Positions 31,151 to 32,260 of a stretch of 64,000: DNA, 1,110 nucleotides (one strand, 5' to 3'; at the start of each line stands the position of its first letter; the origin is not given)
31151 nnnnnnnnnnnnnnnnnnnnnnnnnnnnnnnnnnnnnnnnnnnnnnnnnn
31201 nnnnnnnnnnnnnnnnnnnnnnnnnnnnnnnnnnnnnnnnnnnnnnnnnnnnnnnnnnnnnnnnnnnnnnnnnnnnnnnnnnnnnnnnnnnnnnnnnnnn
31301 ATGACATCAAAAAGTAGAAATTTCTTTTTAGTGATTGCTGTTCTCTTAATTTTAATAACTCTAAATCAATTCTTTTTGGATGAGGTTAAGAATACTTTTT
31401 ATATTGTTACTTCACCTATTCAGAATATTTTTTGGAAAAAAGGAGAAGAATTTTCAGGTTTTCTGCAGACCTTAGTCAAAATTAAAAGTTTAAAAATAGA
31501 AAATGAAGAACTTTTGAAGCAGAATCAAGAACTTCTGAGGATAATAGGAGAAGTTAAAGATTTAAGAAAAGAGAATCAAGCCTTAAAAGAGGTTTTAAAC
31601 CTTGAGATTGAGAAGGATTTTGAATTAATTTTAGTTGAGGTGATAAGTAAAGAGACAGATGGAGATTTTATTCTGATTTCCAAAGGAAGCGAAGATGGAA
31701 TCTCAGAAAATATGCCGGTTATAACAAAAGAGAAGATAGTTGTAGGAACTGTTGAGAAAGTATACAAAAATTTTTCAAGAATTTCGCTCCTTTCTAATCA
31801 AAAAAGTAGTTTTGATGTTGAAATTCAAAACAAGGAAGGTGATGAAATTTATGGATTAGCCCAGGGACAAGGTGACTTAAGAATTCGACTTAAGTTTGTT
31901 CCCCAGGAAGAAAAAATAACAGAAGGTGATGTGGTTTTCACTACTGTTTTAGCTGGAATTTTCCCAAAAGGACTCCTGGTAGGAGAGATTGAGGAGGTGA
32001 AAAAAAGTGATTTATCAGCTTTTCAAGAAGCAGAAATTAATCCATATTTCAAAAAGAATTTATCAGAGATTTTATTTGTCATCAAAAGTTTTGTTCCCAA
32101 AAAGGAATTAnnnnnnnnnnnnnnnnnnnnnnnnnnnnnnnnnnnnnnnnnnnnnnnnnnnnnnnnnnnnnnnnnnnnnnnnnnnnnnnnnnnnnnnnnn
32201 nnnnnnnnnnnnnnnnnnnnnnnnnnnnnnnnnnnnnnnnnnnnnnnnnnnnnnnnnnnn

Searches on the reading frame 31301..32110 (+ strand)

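Call 65: search_protein_families(library=ncbifam, proteins=[window:31301-32110:+], max_evalue=0.001)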
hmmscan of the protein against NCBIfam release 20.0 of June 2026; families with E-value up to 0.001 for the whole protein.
window:31301-32110:+ (270 aa): 16 families
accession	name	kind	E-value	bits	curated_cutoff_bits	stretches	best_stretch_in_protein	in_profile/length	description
TIGR00219.1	mreC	equivalog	4.2e-37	127.8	92.75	1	5-268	4-278/283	rod shape-determining protein MreC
NF010532.0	PRK13922.9-3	equivalog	1e-27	96.9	243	1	4-246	10-245/280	rod shape-determining protein MreC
NF010519.0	PRK13922.13-4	equivalog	3.9e-25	88.8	505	1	37-263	48-274/406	rod shape-determining protein MreC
NF010527.0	PRK13922.6-2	equivalog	6.5e-25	87.8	289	1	39-245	24-228/249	rod shape-determining protein MreC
NF010524.0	PRK13922.14-4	equivalog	1.3e-24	86.8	332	1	13-262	12-269/270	rod shape-determining protein MreC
NF010520.0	PRK13922.13-5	equivalog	1.4e-23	83.5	343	1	9-251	12-250/263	rod shape-determining protein MreC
NF010512.0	PRK13922.12-1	equivalog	1.8e-23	83.2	336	1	10-238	21-248/287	rod shape-determining protein MreC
NF010507.0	PRK13922.10-6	equivalog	3.3e-22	79.4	219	1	8-262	4-249/252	rod shape-determining protein MreC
NF010518.0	PRK13922.13-3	equivalog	9.8e-19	67.6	385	1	10-251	25-280/295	rod shape-determining protein MreC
NF010533.0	PRK13922.9-5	equivalog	3.9e-17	62.3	384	1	21-231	42-250/345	rod shape-determining protein MreC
NF010514.0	PRK13922.12-4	equivalog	6.2e-15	55.1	337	1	4-235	25-253/276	rod shape-determining protein MreC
NF010510.0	PRK13922.11-5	equivalog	1.1e-13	50.9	415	1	26-251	34-260/334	rod shape-determining protein MreC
NF010513.0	PRK13922.12-3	equivalog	2.2e-13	50.2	380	1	11-236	32-256/305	rod shape-determining protein MreC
NF011450.0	PRK14872.1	equivalog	2.5e-11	43.4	407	2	204-237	260-294/338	rod shape-determining protein MreC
NF010536.0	PRK13923.2-1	equivalog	7.6e-10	38.8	271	1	61-260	3-187/210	putative spore coat protein regulator protein YlbO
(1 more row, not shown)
